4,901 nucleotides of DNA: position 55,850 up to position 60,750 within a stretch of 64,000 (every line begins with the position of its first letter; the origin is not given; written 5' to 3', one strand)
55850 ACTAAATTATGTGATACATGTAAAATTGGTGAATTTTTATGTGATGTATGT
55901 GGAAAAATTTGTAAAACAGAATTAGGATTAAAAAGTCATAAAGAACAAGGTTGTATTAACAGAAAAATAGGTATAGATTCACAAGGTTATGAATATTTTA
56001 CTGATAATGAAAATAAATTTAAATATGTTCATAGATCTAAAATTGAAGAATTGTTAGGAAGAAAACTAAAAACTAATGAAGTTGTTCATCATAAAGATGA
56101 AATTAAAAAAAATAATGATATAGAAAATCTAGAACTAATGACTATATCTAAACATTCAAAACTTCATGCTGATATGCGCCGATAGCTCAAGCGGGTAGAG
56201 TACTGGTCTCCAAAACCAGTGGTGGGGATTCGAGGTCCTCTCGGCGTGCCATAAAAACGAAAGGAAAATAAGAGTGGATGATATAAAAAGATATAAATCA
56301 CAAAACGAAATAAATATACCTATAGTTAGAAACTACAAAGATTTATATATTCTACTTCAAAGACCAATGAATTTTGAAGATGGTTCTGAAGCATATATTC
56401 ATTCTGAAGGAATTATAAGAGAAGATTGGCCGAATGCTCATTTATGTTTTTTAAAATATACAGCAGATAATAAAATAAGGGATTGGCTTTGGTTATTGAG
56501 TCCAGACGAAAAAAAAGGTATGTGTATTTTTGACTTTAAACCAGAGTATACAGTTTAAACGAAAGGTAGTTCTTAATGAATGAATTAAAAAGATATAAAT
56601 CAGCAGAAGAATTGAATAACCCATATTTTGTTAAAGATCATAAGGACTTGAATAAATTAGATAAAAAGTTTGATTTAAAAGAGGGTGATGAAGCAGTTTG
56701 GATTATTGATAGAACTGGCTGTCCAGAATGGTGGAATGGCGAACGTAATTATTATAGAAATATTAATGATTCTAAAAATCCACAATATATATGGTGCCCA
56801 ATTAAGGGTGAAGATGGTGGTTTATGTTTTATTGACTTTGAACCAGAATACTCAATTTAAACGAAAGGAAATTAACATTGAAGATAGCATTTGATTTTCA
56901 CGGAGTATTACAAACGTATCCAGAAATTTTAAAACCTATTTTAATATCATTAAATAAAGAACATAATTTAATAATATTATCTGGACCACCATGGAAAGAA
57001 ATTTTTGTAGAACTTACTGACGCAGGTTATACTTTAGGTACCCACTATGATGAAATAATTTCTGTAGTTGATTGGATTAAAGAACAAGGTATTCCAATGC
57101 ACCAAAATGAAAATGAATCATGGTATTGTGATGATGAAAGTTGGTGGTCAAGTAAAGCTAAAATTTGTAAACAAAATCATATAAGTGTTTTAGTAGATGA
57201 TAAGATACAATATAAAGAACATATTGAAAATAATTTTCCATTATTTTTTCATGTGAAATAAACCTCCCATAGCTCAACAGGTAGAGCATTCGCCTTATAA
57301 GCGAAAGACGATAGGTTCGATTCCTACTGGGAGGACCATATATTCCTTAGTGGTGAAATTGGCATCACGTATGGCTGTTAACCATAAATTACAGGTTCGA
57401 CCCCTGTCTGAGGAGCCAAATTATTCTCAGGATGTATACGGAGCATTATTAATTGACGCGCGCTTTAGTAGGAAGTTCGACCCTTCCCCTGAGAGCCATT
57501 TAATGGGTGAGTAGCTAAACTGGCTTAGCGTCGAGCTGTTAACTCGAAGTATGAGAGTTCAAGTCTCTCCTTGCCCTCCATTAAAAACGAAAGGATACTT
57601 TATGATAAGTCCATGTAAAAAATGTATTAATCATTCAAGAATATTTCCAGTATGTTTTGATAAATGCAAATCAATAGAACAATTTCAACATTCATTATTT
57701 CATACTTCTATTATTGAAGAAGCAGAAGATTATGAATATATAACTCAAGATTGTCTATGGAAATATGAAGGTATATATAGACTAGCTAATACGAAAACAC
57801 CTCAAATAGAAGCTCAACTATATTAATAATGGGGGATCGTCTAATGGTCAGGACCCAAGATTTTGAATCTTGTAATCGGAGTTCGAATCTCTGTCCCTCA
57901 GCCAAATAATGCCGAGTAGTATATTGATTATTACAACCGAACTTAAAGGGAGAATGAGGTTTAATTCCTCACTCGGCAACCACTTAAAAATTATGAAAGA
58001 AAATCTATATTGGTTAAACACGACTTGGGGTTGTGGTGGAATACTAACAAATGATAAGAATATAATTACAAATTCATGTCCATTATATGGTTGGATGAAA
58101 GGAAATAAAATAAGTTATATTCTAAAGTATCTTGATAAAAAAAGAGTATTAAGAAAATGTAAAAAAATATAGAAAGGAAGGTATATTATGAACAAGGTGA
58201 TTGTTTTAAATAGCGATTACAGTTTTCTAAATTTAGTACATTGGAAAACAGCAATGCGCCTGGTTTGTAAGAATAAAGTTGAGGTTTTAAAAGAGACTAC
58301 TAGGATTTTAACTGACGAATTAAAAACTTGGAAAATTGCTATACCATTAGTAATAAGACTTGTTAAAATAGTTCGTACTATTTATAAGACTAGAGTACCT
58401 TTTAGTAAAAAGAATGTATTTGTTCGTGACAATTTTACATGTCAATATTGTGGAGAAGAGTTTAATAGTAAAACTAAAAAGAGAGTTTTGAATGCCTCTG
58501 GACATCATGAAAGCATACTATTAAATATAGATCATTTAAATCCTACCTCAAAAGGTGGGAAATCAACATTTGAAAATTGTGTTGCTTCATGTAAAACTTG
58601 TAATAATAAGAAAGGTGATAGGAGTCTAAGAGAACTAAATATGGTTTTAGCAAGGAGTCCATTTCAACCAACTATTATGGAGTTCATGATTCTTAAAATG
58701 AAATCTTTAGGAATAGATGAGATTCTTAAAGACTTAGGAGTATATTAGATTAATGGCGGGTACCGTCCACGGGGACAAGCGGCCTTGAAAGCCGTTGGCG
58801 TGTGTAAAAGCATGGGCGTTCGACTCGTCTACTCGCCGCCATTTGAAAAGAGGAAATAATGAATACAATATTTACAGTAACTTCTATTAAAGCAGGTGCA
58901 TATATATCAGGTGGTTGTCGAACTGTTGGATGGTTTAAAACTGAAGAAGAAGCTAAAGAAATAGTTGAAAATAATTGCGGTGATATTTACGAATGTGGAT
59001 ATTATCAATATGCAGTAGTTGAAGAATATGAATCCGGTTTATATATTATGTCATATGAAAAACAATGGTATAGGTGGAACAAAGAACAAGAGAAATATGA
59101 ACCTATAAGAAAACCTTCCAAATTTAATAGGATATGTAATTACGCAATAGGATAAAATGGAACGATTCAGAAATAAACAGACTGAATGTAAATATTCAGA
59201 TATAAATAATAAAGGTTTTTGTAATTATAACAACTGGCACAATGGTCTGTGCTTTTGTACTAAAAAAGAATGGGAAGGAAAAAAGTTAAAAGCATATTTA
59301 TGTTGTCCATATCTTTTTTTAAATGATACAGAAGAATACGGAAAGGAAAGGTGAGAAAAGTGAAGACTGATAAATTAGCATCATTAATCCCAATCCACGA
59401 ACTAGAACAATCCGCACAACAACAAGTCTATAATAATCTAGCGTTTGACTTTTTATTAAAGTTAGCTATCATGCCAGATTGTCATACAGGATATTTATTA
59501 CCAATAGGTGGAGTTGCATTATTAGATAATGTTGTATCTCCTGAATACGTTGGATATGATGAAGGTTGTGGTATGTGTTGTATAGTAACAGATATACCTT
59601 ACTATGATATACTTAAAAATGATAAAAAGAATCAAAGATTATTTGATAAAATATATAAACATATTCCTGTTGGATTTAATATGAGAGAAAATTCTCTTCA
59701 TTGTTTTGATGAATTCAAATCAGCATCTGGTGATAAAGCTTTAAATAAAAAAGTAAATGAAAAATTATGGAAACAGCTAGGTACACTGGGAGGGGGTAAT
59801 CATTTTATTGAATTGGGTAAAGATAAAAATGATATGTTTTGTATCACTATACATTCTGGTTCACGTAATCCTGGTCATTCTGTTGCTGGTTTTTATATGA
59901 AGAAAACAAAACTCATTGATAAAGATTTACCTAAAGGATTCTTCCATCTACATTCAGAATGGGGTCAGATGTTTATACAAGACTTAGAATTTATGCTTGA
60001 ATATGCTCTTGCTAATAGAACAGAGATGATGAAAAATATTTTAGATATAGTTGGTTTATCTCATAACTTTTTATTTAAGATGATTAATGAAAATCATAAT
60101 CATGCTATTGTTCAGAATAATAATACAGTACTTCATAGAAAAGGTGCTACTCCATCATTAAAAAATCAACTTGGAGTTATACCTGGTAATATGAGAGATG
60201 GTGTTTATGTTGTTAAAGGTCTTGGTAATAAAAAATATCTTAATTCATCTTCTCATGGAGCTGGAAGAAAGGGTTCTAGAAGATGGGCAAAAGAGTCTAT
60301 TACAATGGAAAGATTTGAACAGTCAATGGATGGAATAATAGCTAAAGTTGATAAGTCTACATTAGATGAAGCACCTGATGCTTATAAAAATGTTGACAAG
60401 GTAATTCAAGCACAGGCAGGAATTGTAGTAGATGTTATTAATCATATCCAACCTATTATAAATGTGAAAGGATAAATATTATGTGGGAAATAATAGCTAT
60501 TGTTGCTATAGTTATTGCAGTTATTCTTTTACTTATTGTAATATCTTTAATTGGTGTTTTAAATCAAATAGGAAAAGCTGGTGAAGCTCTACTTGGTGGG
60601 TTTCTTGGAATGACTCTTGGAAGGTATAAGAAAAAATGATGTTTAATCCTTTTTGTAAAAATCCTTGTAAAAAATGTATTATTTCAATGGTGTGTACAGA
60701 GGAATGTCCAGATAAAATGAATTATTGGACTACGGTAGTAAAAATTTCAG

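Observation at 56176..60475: tRNA island (Trp, Ile-UAU, Asn x2, Gln-UUG, Ser-UGA, one degenerate copy) coupled to an RtcB ligase and HNH endonucleases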

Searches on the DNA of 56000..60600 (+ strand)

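Call 8: search_dna_similar(query=window:56000-60600:+, collection=phages, mode=distant)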
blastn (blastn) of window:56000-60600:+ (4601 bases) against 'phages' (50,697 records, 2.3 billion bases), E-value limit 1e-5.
Records with a match: 14; places in all: 14; records where one place covers at least 80% of the query: 0.
Best place of each record, by identity: 90-95% 4; 80-90% 7; 60-80% 3.
By first word of the organism name: Campylobacter 4; Bacillus 2; Mycobacterium 2; Caulobacter 2; uncultured 2; Enterobacter 1; Myxococcus 1.
By host as written in the record: Bacillus cereus 2; Mycobacterium smegmatis mc2 155 2; Caulobacter vibrioides CB15 2; - 2; Campylobacter sp. 2; Enterobacter sp. KKP_3684 1; Myxococcus sp. 1; Campylobacter jejuni RM1221 1; and 1 more.
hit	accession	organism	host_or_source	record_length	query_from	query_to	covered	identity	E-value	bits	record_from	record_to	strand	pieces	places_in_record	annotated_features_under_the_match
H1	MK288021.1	Bacillus phage pW2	Bacillus cereus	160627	56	131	2%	84.2%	5e-13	84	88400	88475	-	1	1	hypothetical protein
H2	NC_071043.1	Bacillus phage pW2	Bacillus cereus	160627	56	131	2%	84.2%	5e-13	84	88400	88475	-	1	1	HNH endonuclease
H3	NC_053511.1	Mycobacterium phage DyoEdafos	Mycobacterium smegmatis mc2 155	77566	2761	2840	2%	77.5%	5e-6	62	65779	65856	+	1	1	126: tRNA-Ser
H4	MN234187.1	Mycobacterium phage DyoEdafos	Mycobacterium smegmatis mc2 155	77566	2761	2840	2%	77.5%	5e-6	62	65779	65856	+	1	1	126: tRNA-Ser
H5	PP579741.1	Enterobacter phage KKP_3711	Enterobacter sp. KKP_3684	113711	1266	1339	2%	79.7%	1e-6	64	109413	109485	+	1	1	tRNA-Arg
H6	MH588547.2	Caulobacter phage CcrSC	Caulobacter vibrioides CB15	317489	183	242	1%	85.2%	1e-6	64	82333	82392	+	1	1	tRNA-Trp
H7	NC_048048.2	Caulobacter phage CcrSC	Caulobacter vibrioides CB15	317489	183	242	1%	85.2%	1e-6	64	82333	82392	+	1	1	tRNA-Trp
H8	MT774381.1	uncultured phage cr3_1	human feces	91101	1838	1895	1%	84.5%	4e-7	65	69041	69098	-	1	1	tRNA-Glu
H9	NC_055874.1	uncultured phage cr3_1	human feces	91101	1838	1895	1%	84.5%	4e-7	65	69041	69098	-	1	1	tRNA-Glu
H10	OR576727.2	Myxococcus phage Mx1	Myxococcus sp.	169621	1837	1895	1%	83.1%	1e-6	63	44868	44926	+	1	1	tRNA-Glu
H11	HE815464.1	Campylobacter phage CP21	Campylobacter sp.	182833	1271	1308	1%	94.7%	5e-6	61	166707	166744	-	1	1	CP21_229 (tRNA-Thr): tRNA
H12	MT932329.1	Campylobacter phage F379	Campylobacter jejuni RM1221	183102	1271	1308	1%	94.7%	5e-6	61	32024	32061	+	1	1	tRNA-Thr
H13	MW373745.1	Campylobacter phage CJLB-13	Campylobacter jejuni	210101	1271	1308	1%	94.7%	5e-6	61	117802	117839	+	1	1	record has no annotation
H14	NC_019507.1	Campylobacter phage CP21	Campylobacter sp.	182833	1271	1308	1%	94.7%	5e-6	61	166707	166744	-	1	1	CP21_229 (tRNA-Thr): tRNA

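Call 58: search_rna_families(sources=[L004, L168, L167], threshold=evalue, max_evalue=0.01)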
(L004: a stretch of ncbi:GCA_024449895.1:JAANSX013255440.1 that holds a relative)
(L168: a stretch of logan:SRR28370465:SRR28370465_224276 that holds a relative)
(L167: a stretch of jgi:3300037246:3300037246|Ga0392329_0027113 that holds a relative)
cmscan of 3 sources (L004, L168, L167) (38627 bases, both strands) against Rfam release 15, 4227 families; matches with E-value up to 0.01: 20.
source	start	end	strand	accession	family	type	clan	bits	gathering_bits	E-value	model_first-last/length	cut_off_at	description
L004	11544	11927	+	RF00023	tmRNA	Gene;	CL00001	107.9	47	2.1e-41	1-374/374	no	transfer-messenger RNA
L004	8438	8511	+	RF00005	tRNA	Gene; tRNA;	CL00001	65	29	4.5e-12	1-71/71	no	tRNA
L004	8568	8645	+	RF00005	tRNA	Gene; tRNA;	CL00001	59.7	29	1.3e-10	1-71/71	no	tRNA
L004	17763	17835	+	RF00005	tRNA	Gene; tRNA;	CL00001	59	29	2.1e-10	1-71/71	no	tRNA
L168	10083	10167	+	RF00005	tRNA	Gene; tRNA;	CL00001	58.9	29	2.1e-10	1-71/71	no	tRNA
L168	6920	6991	+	RF00005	tRNA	Gene; tRNA;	CL00001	57.5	29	5.1e-10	1-71/71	no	tRNA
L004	16914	16999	+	RF00005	tRNA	Gene; tRNA;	CL00001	57.4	29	5.7e-10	1-71/71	no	tRNA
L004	16415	16485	+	RF00005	tRNA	Gene; tRNA;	CL00001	56.9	29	7.6e-10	1-71/71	no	tRNA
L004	8659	8731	+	RF00005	tRNA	Gene; tRNA;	CL00001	56.8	29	7.9e-10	1-71/71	no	tRNA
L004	17223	17295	+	RF00005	tRNA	Gene; tRNA;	CL00001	56.5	29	9.9e-10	1-71/71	no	tRNA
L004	17848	17930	+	RF00005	tRNA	Gene; tRNA;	CL00001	54.3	29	3.8e-09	1-71/71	no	tRNA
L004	8954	9030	+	RF00005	tRNA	Gene; tRNA;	CL00001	52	29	1.7e-08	1-71/71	no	tRNA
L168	9706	9777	+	RF00005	tRNA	Gene; tRNA;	CL00001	50.6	29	4.2e-08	1-71/71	no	tRNA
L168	7004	7087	+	RF00005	tRNA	Gene; tRNA;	CL00001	49.5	29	8.5e-08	1-71/71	no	tRNA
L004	14256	14329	+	RF00005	tRNA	Gene; tRNA;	CL00001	49.1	29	1.1e-07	1-71/71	no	tRNA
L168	7977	8042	+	RF00005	tRNA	Gene; tRNA;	CL00001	47.2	29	3.5e-07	1-71/71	no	tRNA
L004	21044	21106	+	RF00005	tRNA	Gene; tRNA;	CL00001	45.1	29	1.3e-06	1-71/71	no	tRNA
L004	20895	20965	+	RF00005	tRNA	Gene; tRNA;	CL00001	39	29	6.4e-05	1-71/71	no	tRNA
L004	8438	8512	-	RF04354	Plastid-ycf2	Cis-reg;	-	34.2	65.7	0.0016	1-75/75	no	Plastid-ycf2 5UTR RNA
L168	11806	11884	+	RF00005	tRNA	Gene; tRNA;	CL00001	33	29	0.0028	1-71/71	no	tRNA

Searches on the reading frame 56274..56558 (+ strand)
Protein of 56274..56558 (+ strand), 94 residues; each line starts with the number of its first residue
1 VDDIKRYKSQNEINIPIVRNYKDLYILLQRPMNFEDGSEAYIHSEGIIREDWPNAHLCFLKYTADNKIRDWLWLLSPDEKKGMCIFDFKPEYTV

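Call 6: search_protein_families(library=pfam, proteins=[window:56274-56558:+], max_evalue=0.01)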
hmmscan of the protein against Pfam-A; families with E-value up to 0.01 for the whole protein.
window:56274-56558:+ (94 aa): 0 families

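Call 13: search_protein_families(library=phrogs, proteins=[window:56274-56558:+], max_evalue=0.01)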
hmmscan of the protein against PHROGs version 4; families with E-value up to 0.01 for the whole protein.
window:56274-56558:+ (94 aa): 0 families

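Call 41: search_protein_families(library=pfam, proteins=[window:56274-56558:+], max_evalue=5)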
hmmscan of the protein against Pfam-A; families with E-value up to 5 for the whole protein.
window:56274-56558:+ (94 aa): 0 families

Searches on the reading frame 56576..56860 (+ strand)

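Call 6: search_protein_families(library=pfam, proteins=[window:56576-56860:+], max_evalue=0.01)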
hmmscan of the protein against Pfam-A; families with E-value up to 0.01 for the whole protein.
window:56576-56860:+ (94 aa): 0 families

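Call 13: search_protein_families(library=phrogs, proteins=[window:56576-56860:+], max_evalue=0.01)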
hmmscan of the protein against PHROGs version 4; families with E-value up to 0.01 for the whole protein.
window:56576-56860:+ (94 aa): 0 families

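Call 41: search_protein_families(library=pfam, proteins=[window:56576-56860:+], max_evalue=5)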
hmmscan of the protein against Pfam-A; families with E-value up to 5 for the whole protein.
window:56576-56860:+ (94 aa): 2 families
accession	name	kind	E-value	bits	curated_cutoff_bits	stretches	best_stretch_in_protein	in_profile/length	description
PF06375.16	AP3D1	-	0.13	12.8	28.2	1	2-35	6-39/156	AP-3 complex subunit delta-1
PF00018.34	SH3_1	-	0.13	12.4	22.9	1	34-58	16-38/48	SH3 domain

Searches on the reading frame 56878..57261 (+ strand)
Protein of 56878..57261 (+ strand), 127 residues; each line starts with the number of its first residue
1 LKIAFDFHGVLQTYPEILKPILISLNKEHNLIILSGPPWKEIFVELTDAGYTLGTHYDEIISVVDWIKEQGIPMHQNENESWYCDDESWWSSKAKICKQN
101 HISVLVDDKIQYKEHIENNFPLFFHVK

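Call 6: search_protein_families(library=pfam, proteins=[window:56878-57261:+], max_evalue=0.01)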
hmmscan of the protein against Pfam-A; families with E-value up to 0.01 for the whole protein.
window:56878-57261:+ (127 aa): 0 families

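Call 13: search_protein_families(library=phrogs, proteins=[window:56878-57261:+], max_evalue=0.01)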
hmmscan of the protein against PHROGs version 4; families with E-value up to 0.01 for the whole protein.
window:56878-57261:+ (127 aa): 1 family
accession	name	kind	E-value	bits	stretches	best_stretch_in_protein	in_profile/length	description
phrog_13623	-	unknown function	8.2e-10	39.9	1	2-117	82-188/208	-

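Call 41: search_protein_families(library=pfam, proteins=[window:56878-57261:+], max_evalue=5)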
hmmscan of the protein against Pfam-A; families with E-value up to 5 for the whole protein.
window:56878-57261:+ (127 aa): 0 families

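Call 42: search_solved_structures(query=window:56878-57261:+, max_evalue=5, show_alignments=2)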
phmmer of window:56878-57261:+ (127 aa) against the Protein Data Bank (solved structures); distinct sequences matched with E-value up to 5: 2.
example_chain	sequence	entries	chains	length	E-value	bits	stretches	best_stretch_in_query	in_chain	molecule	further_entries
6wqw_A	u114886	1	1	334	1.2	12.6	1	57-76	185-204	Beta-xylanase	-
9e2g_1T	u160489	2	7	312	1.7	12.1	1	10-69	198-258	PACRGB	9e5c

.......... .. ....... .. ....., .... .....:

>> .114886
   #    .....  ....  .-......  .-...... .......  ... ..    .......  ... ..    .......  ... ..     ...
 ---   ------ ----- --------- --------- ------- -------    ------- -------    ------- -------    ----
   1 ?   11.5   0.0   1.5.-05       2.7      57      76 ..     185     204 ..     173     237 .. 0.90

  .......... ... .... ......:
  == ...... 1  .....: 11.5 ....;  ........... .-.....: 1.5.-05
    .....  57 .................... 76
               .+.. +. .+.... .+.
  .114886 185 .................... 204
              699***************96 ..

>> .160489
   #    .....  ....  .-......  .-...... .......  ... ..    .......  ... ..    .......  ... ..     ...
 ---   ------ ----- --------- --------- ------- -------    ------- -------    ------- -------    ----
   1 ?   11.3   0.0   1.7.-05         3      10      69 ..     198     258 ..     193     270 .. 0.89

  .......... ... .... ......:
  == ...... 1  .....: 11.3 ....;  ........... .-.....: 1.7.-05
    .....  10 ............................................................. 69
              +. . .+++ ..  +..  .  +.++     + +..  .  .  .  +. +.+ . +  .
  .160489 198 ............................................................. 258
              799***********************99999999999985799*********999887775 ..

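Call 68: search_protein_families(library=ncbifam, proteins=[window:56878-57261:+], max_evalue=0.001)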
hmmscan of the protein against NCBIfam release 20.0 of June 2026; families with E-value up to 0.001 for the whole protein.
window:56878-57261:+ (127 aa): 0 families

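Call 69: search_protein_families(library=padloc, proteins=[window:56878-57261:+], max_evalue=0.001)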
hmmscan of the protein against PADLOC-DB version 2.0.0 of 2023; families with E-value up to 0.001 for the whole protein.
window:56878-57261:+ (127 aa): 0 families

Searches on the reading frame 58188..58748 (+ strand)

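Call 6: search_protein_families(library=pfam, proteins=[window:58188-58748:+], max_evalue=0.01)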
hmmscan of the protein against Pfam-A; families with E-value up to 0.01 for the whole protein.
window:58188-58748:+ (186 aa): 3 families
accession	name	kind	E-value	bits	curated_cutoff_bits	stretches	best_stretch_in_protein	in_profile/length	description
PF01844.29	HNH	-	6.1e-12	45.9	21.4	1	85-145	1-47/47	HNH endonuclease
PF14279.12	HNH_5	-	1.9e-11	44.2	27.5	1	112-152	13-53/56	HNH endonuclease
PF13395.12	HNH_4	-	0.0017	18.7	22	1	112-145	18-51/54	HNH endonuclease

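Call 13: search_protein_families(library=phrogs, proteins=[window:58188-58748:+], max_evalue=0.01)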
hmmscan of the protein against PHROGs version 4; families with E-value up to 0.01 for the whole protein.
window:58188-58748:+ (186 aa): 33 families (the best 25 are shown)
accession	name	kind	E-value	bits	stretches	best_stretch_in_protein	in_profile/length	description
phrog_16726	-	DNA, RNA and nucleotide metabolism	3.7e-32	113.3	1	3-170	29-168/308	HNH endonuclease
phrog_8660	-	DNA, RNA and nucleotide metabolism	9.9e-16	59.4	1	67-150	109-184/196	HNH endonuclease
phrog_2118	-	DNA, RNA and nucleotide metabolism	1.3e-14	55.4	1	74-149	168-228/301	HNH endonuclease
phrog_2214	-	DNA, RNA and nucleotide metabolism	1.3e-13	51.9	1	74-149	185-243/429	HNH endonuclease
phrog_338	-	DNA, RNA and nucleotide metabolism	1.6e-13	51.8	1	78-152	203-270/340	HNH endonuclease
phrog_1035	-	DNA, RNA and nucleotide metabolism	4.2e-13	50.8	1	57-150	125-218/271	endonuclease VII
phrog_1271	-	DNA, RNA and nucleotide metabolism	4.2e-13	50.4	1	73-149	257-322/361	HNH endonuclease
phrog_16986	-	unknown function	1.1e-12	49.1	1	75-153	13-76/248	-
phrog_589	-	DNA, RNA and nucleotide metabolism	6.9e-10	40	1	74-146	83-142/179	HNH endonuclease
phrog_6050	-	DNA, RNA and nucleotide metabolism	1.4e-09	38.3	1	74-149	303-364/402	HNH endonuclease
phrog_5718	-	DNA, RNA and nucleotide metabolism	1.5e-09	38.4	1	75-153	121-184/394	HNH endonuclease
phrog_9545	-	DNA, RNA and nucleotide metabolism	4.2e-09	37.4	1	73-146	100-168/206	HNH endonuclease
phrog_14314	-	DNA, RNA and nucleotide metabolism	1.4e-07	33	1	77-143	11-62/252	HNH endonuclease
phrog_25184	-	DNA, RNA and nucleotide metabolism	3.3e-07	30.9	1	107-145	122-160/209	HNH endonuclease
phrog_15463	-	DNA, RNA and nucleotide metabolism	3.3e-07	30.8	1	74-161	124-199/435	HNH endonuclease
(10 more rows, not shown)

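Call 68: search_protein_families(library=ncbifam, proteins=[window:58188-58748:+], max_evalue=0.001)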
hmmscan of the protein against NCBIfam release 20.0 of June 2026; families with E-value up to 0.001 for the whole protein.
window:58188-58748:+ (186 aa): 3 families
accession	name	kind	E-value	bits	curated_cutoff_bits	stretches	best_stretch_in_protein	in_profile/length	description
NF040563.1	guided_IscB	equivalog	7.4e-09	35.2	175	1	74-150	184-243/314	RNA-guided endonuclease IscB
NF049971.1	CRISPR_Cas9d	exception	1.6e-07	30.4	375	1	111-145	562-596/986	type II CRISPR RNA-guided endonuclease Cas9d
NF038221.1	IcmJ_DotN_IVB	equivalog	0.00015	21.3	100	1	73-106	33-64/205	type IVB secretion system protein IcmJDotN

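Call 69: search_protein_families(library=padloc, proteins=[window:58188-58748:+], max_evalue=0.001)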
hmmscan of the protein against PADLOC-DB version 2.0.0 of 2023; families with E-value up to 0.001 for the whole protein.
window:58188-58748:+ (186 aa): 6 families
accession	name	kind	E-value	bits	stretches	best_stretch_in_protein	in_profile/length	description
PDLC03431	REase_II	-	7.3e-06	23.7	1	61-142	126-206/246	Type II restriction enzyme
PDLC03478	REase_II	-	3.9e-05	21.5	1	70-144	96-160/219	Type II restriction enzyme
PDLC00336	PtuB1|PtuB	-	0.00018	19.2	1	92-151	59-120/250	Unknown function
PDLC03656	mREase_IV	-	0.00028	18.7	1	69-140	191-253/277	Type IV methyl-directed restriction enzyme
PDLC03418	REase_II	-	0.00029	18.1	1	103-144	330-371/372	Type II restriction enzyme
PDLC00315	PtuB1|PtuB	-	0.00036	18.4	1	112-154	44-88/227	Unknown function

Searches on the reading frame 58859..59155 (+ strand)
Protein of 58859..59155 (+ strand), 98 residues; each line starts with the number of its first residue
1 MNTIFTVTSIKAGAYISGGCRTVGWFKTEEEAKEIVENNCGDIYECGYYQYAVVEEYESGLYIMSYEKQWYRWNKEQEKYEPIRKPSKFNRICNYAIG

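Call 6: search_protein_families(library=pfam, proteins=[window:58859-59155:+], max_evalue=0.01)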
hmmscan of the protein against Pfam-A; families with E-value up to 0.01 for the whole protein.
window:58859-59155:+ (98 aa): 1 family
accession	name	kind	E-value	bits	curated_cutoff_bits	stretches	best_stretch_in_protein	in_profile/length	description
PF17780.6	OCRE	-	0.004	17.6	24.7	0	58-82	26-50/52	OCRE domain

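Call 13: search_protein_families(library=phrogs, proteins=[window:58859-59155:+], max_evalue=0.01)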
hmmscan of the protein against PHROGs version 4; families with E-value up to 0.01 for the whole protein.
window:58859-59155:+ (98 aa): 0 families

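Call 41: search_protein_families(library=pfam, proteins=[window:58859-59155:+], max_evalue=5)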
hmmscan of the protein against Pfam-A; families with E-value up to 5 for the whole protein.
window:58859-59155:+ (98 aa): 2 families
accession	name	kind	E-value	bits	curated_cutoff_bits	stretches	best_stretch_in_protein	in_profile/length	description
PF17780.6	OCRE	-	0.004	17.6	24.7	1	58-82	26-50/52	OCRE domain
PF24024.1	DUF7336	-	0.016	15.5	25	1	15-59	10-51/60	Domain of unknown function (DUF7336)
